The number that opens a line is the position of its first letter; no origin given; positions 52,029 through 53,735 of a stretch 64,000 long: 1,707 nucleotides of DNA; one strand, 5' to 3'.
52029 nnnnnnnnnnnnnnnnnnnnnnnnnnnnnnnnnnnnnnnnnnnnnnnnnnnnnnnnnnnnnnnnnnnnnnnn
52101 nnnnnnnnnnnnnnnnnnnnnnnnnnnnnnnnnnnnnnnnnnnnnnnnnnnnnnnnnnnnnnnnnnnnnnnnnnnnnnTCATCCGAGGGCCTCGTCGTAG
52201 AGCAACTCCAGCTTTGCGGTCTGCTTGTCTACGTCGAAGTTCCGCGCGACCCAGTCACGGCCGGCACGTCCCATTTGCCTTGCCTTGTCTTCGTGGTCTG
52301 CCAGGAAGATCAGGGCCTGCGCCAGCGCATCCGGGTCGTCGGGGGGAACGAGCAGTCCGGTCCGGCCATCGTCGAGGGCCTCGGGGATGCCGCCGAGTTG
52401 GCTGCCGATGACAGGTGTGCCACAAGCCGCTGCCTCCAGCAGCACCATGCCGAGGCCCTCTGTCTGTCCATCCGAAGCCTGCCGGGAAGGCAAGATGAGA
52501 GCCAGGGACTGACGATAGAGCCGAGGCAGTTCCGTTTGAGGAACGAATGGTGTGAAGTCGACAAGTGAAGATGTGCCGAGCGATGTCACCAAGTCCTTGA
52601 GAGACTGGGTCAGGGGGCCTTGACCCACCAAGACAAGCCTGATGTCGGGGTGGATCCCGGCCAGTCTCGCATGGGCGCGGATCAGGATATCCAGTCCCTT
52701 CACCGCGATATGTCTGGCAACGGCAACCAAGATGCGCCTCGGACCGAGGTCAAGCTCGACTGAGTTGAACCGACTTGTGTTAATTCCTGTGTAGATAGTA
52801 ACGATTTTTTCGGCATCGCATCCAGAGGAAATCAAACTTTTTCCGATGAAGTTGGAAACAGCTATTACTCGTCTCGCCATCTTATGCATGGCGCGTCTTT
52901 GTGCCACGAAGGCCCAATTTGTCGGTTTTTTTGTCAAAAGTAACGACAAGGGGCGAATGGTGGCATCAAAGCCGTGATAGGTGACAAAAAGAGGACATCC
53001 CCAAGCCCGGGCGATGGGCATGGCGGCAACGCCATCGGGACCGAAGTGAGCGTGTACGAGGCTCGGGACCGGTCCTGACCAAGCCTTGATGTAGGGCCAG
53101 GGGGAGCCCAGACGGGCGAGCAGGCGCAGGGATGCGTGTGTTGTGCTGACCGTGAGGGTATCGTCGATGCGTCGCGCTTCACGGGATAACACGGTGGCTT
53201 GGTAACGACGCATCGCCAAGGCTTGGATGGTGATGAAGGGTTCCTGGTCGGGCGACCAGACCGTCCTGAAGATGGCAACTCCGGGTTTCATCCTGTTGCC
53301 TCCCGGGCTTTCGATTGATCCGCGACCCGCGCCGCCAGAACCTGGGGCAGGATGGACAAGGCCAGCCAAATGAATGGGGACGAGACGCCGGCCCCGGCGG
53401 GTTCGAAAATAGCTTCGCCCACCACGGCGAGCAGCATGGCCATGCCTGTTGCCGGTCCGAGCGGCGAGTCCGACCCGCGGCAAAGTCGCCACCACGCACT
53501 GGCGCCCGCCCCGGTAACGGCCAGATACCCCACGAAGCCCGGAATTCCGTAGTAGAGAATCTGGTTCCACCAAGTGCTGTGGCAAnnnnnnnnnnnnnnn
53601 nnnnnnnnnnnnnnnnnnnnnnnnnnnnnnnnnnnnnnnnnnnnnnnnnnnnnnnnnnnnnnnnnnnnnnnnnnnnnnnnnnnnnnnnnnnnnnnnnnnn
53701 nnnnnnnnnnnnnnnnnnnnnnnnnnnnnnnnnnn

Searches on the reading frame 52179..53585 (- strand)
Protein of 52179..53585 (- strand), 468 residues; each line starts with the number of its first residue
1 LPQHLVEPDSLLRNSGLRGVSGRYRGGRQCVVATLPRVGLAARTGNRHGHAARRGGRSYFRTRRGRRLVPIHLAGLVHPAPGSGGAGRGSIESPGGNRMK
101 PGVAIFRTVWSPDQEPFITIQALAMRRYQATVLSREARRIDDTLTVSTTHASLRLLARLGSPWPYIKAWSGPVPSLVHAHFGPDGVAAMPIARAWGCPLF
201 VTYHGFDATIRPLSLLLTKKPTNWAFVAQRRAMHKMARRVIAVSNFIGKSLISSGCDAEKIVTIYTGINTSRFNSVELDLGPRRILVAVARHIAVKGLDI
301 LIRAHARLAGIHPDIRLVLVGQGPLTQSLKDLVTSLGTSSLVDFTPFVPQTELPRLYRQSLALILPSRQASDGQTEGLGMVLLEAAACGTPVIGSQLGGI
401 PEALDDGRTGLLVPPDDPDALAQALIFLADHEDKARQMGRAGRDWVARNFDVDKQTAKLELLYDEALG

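Call 77: search_protein_families(library=pfam, proteins=[window:52179-53585:-])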
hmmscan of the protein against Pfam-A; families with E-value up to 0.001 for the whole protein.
window:52179-53585:- (468 aa): 6 families
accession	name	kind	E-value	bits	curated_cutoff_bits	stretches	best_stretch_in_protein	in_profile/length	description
PF00534.26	Glycos_transf_1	-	2.5e-39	135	26.4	1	283-445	15-172/172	Glycosyl transferases group 1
PF13692.12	Glyco_trans_1_4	-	2e-34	119.3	27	1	284-429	2-140/142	Glycosyl transferases group 1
PF13439.12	Glyco_transf_4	-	6.2e-19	69.1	28.5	1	121-272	13-170/170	Glycosyltransferase Family 4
PF13579.12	Glyco_trans_4_4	-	3.3e-14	53.9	29.7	1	121-266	12-157/158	Glycosyl transferase 4-like domain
PF13524.12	Glyco_trans_1_2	-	4e-14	53.2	25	1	313-458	13-141/144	Glycosyl transferase-like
PF20706.3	GT4-conflict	-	1.4e-11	44.5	26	1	229-433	139-340/385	Family 4 Glycosyltransferase in conflict systems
